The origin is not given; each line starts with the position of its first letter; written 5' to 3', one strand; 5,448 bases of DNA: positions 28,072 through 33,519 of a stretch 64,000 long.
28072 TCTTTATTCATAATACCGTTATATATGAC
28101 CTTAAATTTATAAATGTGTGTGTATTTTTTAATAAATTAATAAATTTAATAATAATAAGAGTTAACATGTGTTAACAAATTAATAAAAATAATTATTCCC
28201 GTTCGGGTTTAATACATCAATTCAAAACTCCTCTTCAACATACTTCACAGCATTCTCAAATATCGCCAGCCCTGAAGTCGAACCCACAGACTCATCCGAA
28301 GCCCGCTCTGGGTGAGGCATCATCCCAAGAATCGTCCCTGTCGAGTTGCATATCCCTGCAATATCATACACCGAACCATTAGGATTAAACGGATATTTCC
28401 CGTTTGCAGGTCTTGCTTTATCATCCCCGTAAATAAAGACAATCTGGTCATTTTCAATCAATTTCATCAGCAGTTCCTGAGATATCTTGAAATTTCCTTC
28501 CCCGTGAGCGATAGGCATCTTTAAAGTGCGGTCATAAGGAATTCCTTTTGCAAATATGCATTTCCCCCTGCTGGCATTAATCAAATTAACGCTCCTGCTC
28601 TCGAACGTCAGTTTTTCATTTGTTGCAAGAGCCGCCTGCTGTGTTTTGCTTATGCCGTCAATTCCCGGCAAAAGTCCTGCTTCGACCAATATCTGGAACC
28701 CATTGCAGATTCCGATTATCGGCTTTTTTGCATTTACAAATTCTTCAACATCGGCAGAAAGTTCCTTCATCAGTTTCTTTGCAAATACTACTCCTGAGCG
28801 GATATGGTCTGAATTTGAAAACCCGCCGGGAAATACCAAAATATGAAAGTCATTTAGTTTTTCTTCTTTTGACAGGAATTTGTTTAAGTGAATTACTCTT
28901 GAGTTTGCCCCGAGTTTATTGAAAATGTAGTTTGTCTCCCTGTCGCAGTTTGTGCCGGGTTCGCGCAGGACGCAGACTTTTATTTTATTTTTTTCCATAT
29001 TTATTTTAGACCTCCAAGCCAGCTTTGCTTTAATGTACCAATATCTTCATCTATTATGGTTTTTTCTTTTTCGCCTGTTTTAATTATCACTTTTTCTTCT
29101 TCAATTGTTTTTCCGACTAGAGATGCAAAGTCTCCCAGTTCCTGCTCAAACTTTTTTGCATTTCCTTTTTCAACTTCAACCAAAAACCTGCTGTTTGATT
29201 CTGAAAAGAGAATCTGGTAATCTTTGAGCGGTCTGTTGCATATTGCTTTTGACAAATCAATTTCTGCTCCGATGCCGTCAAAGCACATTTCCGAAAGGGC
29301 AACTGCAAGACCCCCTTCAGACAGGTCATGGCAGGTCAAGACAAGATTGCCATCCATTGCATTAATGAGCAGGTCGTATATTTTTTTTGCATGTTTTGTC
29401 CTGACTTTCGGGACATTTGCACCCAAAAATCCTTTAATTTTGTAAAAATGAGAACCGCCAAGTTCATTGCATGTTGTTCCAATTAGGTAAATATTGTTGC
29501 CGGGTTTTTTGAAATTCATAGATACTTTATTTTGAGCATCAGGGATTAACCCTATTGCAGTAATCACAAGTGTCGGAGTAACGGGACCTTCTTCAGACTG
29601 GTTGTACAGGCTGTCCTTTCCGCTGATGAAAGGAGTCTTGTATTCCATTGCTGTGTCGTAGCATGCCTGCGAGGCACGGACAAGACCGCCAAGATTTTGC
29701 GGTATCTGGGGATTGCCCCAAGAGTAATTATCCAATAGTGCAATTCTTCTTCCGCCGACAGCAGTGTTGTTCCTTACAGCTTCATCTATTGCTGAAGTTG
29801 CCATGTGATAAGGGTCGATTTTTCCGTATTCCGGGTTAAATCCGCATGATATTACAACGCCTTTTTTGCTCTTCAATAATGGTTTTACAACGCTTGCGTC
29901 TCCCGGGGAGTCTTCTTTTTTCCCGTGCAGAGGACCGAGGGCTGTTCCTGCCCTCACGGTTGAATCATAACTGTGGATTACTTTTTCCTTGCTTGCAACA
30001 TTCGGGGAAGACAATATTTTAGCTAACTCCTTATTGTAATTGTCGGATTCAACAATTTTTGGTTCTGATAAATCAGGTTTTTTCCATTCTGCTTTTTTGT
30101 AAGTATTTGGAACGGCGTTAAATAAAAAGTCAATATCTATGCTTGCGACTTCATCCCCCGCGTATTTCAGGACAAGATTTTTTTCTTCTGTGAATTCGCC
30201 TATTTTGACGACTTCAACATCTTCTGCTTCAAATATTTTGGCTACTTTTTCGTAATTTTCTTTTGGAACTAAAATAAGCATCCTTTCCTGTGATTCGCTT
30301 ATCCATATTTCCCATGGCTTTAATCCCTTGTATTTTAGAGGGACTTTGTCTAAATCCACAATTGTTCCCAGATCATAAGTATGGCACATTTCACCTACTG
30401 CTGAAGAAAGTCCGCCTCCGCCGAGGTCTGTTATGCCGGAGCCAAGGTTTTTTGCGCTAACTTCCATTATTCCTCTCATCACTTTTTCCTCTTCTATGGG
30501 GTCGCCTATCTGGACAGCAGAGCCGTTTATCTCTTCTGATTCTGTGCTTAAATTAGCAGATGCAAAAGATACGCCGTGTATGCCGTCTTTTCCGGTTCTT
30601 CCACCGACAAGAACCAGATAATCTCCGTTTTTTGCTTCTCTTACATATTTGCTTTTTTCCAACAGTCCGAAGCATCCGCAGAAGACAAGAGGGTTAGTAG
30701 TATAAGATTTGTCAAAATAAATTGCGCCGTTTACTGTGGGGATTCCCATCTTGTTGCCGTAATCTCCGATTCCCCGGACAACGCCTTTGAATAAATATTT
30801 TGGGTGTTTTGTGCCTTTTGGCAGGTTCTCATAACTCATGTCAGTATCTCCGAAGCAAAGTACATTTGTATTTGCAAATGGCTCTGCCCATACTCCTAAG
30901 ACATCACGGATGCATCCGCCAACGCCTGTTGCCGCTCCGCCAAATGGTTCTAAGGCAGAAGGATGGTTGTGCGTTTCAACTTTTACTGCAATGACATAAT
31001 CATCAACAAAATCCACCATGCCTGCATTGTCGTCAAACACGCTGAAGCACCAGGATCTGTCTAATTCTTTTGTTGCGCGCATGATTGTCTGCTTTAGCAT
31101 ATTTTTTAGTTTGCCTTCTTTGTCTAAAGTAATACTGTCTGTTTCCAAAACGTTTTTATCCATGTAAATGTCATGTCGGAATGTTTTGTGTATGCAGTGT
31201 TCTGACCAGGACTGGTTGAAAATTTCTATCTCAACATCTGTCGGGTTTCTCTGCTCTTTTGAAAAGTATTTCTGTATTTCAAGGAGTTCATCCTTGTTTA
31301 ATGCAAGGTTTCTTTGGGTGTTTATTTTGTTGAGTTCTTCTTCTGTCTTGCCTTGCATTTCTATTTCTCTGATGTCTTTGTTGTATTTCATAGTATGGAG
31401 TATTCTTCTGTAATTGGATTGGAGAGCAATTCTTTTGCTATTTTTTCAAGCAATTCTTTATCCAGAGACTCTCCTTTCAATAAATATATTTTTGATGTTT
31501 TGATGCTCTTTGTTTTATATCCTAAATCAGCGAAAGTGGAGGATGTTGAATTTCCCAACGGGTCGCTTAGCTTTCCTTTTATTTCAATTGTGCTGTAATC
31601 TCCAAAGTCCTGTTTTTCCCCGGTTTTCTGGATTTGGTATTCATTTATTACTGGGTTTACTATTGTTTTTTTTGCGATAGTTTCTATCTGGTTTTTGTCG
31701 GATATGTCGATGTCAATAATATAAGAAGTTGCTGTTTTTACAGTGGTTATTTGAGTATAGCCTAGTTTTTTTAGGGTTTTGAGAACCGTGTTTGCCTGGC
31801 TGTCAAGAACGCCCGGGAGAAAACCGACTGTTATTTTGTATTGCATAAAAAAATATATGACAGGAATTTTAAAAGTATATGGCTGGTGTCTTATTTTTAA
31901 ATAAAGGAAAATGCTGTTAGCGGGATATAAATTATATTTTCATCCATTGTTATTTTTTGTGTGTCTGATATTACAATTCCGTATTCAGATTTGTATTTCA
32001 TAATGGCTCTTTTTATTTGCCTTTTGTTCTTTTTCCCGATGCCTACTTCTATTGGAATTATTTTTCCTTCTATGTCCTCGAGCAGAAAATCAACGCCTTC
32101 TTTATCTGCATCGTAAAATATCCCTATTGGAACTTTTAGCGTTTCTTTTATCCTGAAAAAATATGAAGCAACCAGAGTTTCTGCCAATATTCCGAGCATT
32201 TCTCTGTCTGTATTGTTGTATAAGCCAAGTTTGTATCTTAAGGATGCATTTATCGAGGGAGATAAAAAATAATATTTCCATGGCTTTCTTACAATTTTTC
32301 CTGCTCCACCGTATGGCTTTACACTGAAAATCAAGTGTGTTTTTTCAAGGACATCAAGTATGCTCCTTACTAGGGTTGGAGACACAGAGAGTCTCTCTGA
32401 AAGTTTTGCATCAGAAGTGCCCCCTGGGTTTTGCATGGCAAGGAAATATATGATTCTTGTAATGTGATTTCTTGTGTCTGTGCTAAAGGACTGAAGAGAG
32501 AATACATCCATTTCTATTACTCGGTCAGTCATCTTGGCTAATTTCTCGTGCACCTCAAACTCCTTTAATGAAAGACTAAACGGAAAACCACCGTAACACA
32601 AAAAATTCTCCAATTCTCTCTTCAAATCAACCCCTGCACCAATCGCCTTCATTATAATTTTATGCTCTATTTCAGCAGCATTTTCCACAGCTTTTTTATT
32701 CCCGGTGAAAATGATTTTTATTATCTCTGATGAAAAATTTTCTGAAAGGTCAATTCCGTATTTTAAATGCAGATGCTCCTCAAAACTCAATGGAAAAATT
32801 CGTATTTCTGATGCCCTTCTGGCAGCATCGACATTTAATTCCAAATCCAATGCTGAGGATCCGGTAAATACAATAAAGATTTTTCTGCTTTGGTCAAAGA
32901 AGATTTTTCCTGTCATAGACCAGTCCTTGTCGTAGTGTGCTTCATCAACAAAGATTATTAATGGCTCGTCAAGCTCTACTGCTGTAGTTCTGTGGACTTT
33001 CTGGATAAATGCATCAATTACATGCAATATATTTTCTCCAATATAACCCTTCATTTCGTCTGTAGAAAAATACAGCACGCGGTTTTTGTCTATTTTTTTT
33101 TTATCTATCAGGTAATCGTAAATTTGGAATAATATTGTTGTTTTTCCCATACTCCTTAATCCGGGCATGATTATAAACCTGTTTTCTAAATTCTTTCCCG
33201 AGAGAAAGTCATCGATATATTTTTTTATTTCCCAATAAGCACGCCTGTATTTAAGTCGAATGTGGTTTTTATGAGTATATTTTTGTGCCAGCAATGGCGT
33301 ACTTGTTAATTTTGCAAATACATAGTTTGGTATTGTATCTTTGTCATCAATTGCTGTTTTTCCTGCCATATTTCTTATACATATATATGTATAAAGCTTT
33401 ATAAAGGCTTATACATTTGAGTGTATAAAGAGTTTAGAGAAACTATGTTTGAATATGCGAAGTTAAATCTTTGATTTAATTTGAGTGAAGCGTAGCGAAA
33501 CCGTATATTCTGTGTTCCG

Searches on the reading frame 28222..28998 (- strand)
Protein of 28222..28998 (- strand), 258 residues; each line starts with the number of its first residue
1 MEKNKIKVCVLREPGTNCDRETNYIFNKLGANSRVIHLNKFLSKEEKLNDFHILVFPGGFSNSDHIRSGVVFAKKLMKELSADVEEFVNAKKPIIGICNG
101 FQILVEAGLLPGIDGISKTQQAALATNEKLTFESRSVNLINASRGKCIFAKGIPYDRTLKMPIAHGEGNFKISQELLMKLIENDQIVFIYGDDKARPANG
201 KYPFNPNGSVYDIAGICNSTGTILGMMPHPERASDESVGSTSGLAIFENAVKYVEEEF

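Call 6: search_protein_families(library=pfam, proteins=[window:28222-28998:-], max_evalue=0.001)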
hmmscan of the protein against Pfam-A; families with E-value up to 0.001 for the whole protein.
window:28222-28998:- (258 aa): 4 families
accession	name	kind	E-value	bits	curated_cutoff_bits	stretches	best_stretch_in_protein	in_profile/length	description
PF13507.12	GATase_5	-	1.5e-68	231.2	27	1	5-254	1-260/260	CobB/CobQ-like glutamine amidotransferase domain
PF00117.34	GATase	-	1.2e-07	32.1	22.8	1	26-234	17-175/190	Glutamine amidotransferase class-I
PF01965.30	DJ-1_PfpI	-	1.3e-06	28.7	26.6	1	47-112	58-115/165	DJ-1/PfpI family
PF07685.20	GATase_3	-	1.7e-05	25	27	1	40-106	28-90/196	CobB/CobQ-like glutamine amidotransferase domain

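Call 11: find_encoding_contigs(protein=window:28222-28998:-, flank=10000, max_places=10)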
Protein window:28222-28998:- (258 aa): 4 contigs read that carry it; 3 places shown.
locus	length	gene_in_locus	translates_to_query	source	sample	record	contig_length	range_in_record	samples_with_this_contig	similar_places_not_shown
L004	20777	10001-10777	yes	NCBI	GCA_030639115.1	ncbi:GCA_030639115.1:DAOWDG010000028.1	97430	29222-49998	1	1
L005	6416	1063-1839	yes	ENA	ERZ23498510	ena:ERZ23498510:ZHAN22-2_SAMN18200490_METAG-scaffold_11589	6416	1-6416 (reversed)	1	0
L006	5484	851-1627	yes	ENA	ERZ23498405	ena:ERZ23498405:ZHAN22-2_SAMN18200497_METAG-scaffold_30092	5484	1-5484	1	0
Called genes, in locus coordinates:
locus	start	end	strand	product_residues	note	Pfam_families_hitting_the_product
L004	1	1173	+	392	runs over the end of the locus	-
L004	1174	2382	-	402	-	PF01970:TctA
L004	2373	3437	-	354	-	PF00587:tRNA-synt_2b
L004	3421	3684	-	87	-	PF02403:Seryl_tRNA_N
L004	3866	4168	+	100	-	PF00313:CSD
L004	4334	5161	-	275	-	-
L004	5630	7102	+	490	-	PF13173:AAA_14, PF13635:DUF4143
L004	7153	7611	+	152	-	PF02700:PurS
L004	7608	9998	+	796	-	PF18072:FGAR-AT_linker, PF00586:AIRS, PF02769:AIRS_C, PF00586:AIRS, PF02769:AIRS_C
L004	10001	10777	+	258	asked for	PF13507:GATase_5, PF00117:GATase, PF07685:GATase_3 (faint), PF01965:DJ-1_PfpI (weak)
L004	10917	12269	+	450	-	PF02661:Fic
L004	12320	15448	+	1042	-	PF20465:MmeI_hel (weak), PF02384:N6_Mtase, PF01170:UPF0020 (faint), PF20473:MmeI_Mtase, PF07669:Eco57I, PF12950:TaqI_C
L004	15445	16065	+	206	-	-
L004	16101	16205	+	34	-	-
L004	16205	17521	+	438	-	PF27216:YopA_C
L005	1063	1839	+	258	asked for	PF13507:GATase_5, PF00117:GATase, PF07685:GATase_3 (faint), PF01965:DJ-1_PfpI (weak)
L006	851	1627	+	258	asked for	PF13507:GATase_5, PF00117:GATase, PF07685:GATase_3 (faint), PF01965:DJ-1_PfpI (weak)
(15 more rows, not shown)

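Call 12: find_related_loci(query=window:28222-28998:-, collection=genome_contigs, flank=10000)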
Query window:28222-28998:- (258 aa) in genome_contigs; peptide patterns used: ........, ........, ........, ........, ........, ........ (x = any residue, [..] = any of these).
600 stretches matched a pattern (row limit reached: there are more); 597 encode a relative of the query (tblastn E <= 1e-3); the best 80 are kept; 80 distinct loci.
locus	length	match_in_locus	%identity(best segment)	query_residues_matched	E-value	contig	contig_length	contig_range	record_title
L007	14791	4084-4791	54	1-233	6e-83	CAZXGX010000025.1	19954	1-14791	MAG TPA_asm: uncultured Candidatus Bathyarchaeia archaeon isolate SRP192927_co7_369 genome assembly, contig: NODE_4822_l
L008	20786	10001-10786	44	2-256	3e-67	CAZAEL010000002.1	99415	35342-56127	MAG TPA_asm: uncultured Elusimicrobia sp. isolate binchicken_co130_1 genome assembly, contig: NODE_388_length_99415_cov_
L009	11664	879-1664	44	7-258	7e-67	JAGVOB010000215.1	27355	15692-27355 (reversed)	MAG: Candidatus Omnitrophota bacterium isolate DeMMO3_15 c_000000000932, whole genome shotgun sequence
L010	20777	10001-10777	43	6-255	4e-66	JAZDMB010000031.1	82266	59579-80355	MAG: Planctomycetota bacterium isolate MEGAHIT-group-0.630 k141_4642747, whole genome shotgun sequence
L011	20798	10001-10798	45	1-258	1e-65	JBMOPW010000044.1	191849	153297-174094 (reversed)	MAG: Candidatus Zhuqueibacterota bacterium isolate Betzabe_MAG138 MAG138_44, whole genome shotgun sequence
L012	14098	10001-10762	46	7-258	3e-65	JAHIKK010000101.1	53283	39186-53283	MAG: Candidatus Omnitrophota bacterium isolate KR13_N1.mb.50 KR13_N1.mb.50_k141_224228, whole genome shotgun sequence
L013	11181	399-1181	44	7-258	4e-65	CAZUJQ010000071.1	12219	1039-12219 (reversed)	MAG TPA_asm: uncultured Planctomycetales bacterium isolate binchicken_co21_390 genome assembly, contig: NODE_3877_length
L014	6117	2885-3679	43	4-257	2e-64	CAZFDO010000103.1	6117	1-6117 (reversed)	MAG TPA_asm: uncultured Clostridia bacterium isolate SRP256446_co1_94 genome assembly, contig: NODE_8799_length_6117_cov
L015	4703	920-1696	44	3-254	3e-64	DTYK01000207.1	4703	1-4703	MAG TPA_asm: Candidatus Latescibacterota bacterium isolate UWMA-0219 k99_2845407, whole genome shotgun sequence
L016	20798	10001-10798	41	5-255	6e-64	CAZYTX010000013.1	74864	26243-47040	MAG TPA_asm: uncultured bacterium isolate SRP141376_co1_373 genome assembly, contig: NODE_895_length_74864_cov_9.451750,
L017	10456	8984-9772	43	1-258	1e-63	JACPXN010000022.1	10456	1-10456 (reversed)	MAG: Candidatus Omnitrophota bacterium isolate NC_groundwater_838_Pr1_B-0.1um_54_17 Montesol18_Bp1_scaffold_173243, whol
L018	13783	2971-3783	43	2-258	2e-63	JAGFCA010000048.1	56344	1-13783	MAG: Candidatus Poribacteria bacterium isolate SB0202 contig_33129, whole genome shotgun sequence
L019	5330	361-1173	41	1-258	9e-64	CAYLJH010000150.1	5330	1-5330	MAG TPA_asm: uncultured Candidatus Bathyarchaeia archaeon isolate binchicken_co132_159 genome assembly, contig: NODE_898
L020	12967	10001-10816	42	1-258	1e-63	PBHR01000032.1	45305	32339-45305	MAG: Methanobacteriota archaeon isolate SP3024 68989, whole genome shotgun sequence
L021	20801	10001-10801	41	5-254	3e-63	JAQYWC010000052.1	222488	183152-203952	MAG: Desulfobacterium sp. isolate Pec_A4_megahit_bin17 Pec_A4_megahit_bin17_c_000000181061, whole genome shotgun sequenc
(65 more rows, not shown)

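Call 14: find_homologous_proteins(query=window:28222-28998:-, max_evalue=1e-30)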
Query window:28222-28998:- (258 aa): 5843 proteins with E <= 1e-30 among 8000 candidates; the best 120 are listed.
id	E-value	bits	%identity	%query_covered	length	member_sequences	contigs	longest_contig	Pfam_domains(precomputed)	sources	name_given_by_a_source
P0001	8.7e-169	577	100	100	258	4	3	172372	PF00117.35,PF07685.21,PF13507.13,PF01965.31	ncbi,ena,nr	ncbi:MAG: phosphoribosylformylglycinamidine synthase I [Candidatus Aenigmarchaeota archaeon]|nr:phos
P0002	1.3e-153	527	91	100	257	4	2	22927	PF00117.35,PF13507.13,PF01965.31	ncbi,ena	-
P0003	5.1e-147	506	87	100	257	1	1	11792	PF00117.35,PF13507.13,PF01965.31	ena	-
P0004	1.9e-82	294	84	62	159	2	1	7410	PF13507.13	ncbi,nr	ncbi:MAG: phosphoribosylformylglycinamidine synthase subunit PurQ, partial [Candidatus Aenigmarchaeo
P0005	6.3e-78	280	49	100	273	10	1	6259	PF00117.35,PF13507.13,PF01965.31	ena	-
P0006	4.4e-77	277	51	100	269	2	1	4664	PF00117.35,PF07685.21,PF13507.13,PF01965.31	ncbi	-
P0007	1.2e-76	275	49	100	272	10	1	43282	PF07685.21,PF13507.13,PF01965.31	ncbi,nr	ncbi:phosphoribosylformylglycinamidine synthase subunit PurQ [Candidatus Bathyarchaeota archaeon]|nr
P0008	1.4e-76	275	53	90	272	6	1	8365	PF00117.35,PF13507.13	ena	-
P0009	1.4e-76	275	49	98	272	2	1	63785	PF00117.35,PF07685.21,PF13507.13,PF01965.31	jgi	jgi:phosphoribosylformylglycinamidine synthase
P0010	2.1e-76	275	49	100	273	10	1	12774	PF00117.35,PF07685.21,PF13507.13,PF01965.31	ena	-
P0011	4.3e-76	274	48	100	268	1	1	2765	PF13507.13,PF01965.31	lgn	-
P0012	4.6e-76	273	54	90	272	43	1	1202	PF13507.13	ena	-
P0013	5.4e-76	273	54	90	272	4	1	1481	PF00117.35,PF13507.13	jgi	jgi:phosphoribosylformylglycinamidine synthase subunit PurQ / glutaminase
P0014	5.4e-76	273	47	100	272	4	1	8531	PF00117.35,PF13507.13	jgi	jgi:phosphoribosylformylglycinamidine synthase I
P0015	5.6e-76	273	47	100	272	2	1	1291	PF00117.35,PF13507.13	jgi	jgi:phosphoribosylformylglycinamidine synthase I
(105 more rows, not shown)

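Call 15: find_encoding_contigs(protein=P0002, flank=10000, max_places=6)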
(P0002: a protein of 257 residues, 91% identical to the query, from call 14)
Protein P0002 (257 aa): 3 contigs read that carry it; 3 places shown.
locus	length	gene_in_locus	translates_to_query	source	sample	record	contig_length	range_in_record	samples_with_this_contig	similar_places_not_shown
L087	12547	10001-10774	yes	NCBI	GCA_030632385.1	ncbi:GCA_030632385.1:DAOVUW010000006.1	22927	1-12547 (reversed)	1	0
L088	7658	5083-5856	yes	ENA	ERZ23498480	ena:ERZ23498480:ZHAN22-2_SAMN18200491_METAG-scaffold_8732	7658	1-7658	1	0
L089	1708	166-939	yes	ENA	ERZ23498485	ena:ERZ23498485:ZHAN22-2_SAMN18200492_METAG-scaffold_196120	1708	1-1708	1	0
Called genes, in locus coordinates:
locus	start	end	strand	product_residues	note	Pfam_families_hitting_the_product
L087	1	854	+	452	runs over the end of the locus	PF05167:DUF711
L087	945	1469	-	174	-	-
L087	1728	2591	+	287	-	PF00483:NTP_transferase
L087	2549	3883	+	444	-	PF03721:UDPG_MGDP_dh_N, PF03446:NAD_binding_2 (weak), PF00984:UDPG_MGDP_dh, PF03720:UDPG_MGDP_dh_C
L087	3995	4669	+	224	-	-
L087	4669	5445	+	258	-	PF00398:RrnaAD, PF13649:Methyltransf_25 (weak)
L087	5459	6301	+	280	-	PF05168:HEPN (weak)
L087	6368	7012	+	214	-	-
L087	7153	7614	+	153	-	PF02700:PurS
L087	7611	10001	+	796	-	PF18072:FGAR-AT_linker, PF00586:AIRS, PF02769:AIRS_C, PF00586:AIRS, PF02769:AIRS_C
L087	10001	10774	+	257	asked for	PF13507:GATase_5, PF00117:GATase, PF01965:DJ-1_PfpI (weak)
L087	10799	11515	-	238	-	-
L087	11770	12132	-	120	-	-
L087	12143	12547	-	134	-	?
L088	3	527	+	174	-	?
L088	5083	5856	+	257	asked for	PF13507:GATase_5, PF00117:GATase, PF01965:DJ-1_PfpI (weak)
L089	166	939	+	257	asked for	PF13507:GATase_5, PF00117:GATase, PF01965:DJ-1_PfpI (weak)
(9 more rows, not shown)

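Call 16: find_encoding_contigs(protein=P0003, flank=10000, max_places=6)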
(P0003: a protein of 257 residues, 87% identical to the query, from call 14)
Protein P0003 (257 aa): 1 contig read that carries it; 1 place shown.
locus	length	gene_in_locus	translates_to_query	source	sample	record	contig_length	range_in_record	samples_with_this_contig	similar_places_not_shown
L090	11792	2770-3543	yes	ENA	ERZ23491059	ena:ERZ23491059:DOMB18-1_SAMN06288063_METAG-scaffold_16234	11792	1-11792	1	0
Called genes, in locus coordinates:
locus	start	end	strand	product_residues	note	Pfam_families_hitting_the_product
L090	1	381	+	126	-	?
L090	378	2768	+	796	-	PF18072:FGAR-AT_linker, PF00586:AIRS, PF02769:AIRS_C, PF00586:AIRS, PF02769:AIRS_C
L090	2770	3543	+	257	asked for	PF13507:GATase_5, PF00117:GATase, PF01965:DJ-1_PfpI (weak)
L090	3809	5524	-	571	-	PF00664:ABC_membrane, PF00005:ABC_tran, PF02463:SMC_N (faint)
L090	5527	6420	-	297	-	-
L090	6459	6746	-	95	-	PF01283:Ribosomal_S26e (faint)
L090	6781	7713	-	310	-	PF22082:TtuA_LIM_N, PF01171:ATP_bind_3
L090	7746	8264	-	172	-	PF04307:YdjM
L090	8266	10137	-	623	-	PF00437:T2SSE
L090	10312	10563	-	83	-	-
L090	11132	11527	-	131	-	PF00731:AIRC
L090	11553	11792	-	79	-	?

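Call 17: find_encoding_contigs(protein=P0004, flank=10000, max_places=6)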
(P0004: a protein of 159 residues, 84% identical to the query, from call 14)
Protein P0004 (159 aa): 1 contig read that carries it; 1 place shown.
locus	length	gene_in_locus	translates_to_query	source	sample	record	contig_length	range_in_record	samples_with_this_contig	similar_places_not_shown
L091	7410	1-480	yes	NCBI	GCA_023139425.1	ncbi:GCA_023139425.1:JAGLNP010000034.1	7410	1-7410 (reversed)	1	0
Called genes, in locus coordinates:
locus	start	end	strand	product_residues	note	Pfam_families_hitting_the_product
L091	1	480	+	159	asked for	PF13507:GATase_5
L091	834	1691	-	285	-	PF00482:T2SSF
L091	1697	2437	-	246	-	PF01180:DHO_dh (faint), PF01884:PcrB, PF00977:His_biosynth (weak)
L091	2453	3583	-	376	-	PF01368:DHH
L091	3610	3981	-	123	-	-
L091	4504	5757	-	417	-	PF01269:Fibrillarin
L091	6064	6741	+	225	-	PF04474:DUF554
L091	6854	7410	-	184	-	PF00730:HhH-GPD, PF00633:HHH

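Call 85: search_protein_families(library=padloc, proteins=[L087:5459-6301:+, L087:6368-7012:+, L087:10799-11587:-, L087:11770-12132:-, L087:12143-12472:-], max_evalue=0.001)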
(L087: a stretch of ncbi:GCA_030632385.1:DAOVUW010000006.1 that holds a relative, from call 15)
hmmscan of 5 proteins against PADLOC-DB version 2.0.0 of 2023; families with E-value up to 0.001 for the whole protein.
L087:5459-6301:+ (280 aa): 0 families

L087:6368-7012:+ (214 aa): 0 families

L087:10799-11587:- (262 aa): 0 families

L087:11770-12132:- (120 aa): 0 families

L087:12143-12472:- (109 aa): 0 families

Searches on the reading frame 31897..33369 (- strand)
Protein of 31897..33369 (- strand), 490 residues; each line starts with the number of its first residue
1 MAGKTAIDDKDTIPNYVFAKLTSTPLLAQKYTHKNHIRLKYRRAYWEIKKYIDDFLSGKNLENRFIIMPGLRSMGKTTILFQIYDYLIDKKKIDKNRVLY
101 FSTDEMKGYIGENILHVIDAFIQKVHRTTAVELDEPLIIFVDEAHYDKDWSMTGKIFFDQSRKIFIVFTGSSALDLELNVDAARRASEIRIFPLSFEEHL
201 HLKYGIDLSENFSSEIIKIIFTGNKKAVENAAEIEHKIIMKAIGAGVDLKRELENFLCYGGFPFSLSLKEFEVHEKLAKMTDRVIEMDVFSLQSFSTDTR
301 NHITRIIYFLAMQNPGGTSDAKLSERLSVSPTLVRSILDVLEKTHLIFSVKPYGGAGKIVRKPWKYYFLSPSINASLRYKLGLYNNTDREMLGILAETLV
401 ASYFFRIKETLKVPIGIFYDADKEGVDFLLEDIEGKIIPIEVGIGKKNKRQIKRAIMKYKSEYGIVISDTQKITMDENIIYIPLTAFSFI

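Call 6: search_protein_families(library=pfam, proteins=[window:31897-33369:-], max_evalue=0.001)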
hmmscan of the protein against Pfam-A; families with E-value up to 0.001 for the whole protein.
window:31897-33369:- (490 aa): 3 families
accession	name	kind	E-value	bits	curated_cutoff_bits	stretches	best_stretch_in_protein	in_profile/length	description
PF13173.12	AAA_14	-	8.4e-22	78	27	1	63-199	2-128/129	AAA domain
PF13635.12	DUF4143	-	7.7e-14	52.2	28.1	1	300-442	13-157/160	Domain of unknown function (DUF4143)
PF13412.12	HTH_24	-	0.00085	19.3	21.9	0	301-347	2-47/48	Winged helix-turn-helix DNA-binding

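Call 85: search_protein_families(library=padloc, proteins=[window:31897-33369:-], max_evalue=0.001)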
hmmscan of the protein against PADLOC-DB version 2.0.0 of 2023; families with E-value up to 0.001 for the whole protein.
window:31897-33369:- (490 aa): 7 families
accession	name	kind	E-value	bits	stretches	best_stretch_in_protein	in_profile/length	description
PDLC04787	PDC-S01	-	7.5e-30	102.1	1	50-487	15-405/412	-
PDLC04789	PDC-S01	-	1e-29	101.7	1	49-462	3-359/375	-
PDLC04790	PDC-S01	-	3.7e-21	73.3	1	167-487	111-417/422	-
PDLC04791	PDC-S01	-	3.8e-13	46.9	2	252-470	157-378/395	-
PDLC04786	PDC-S01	-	3e-12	44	2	385-488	331-430/439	-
PDLC04792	PDC-S01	-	6.6e-12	42.7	1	383-488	327-431/452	-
PDLC04788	PDC-S01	-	3.2e-06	24.3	1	64-470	20-409/448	-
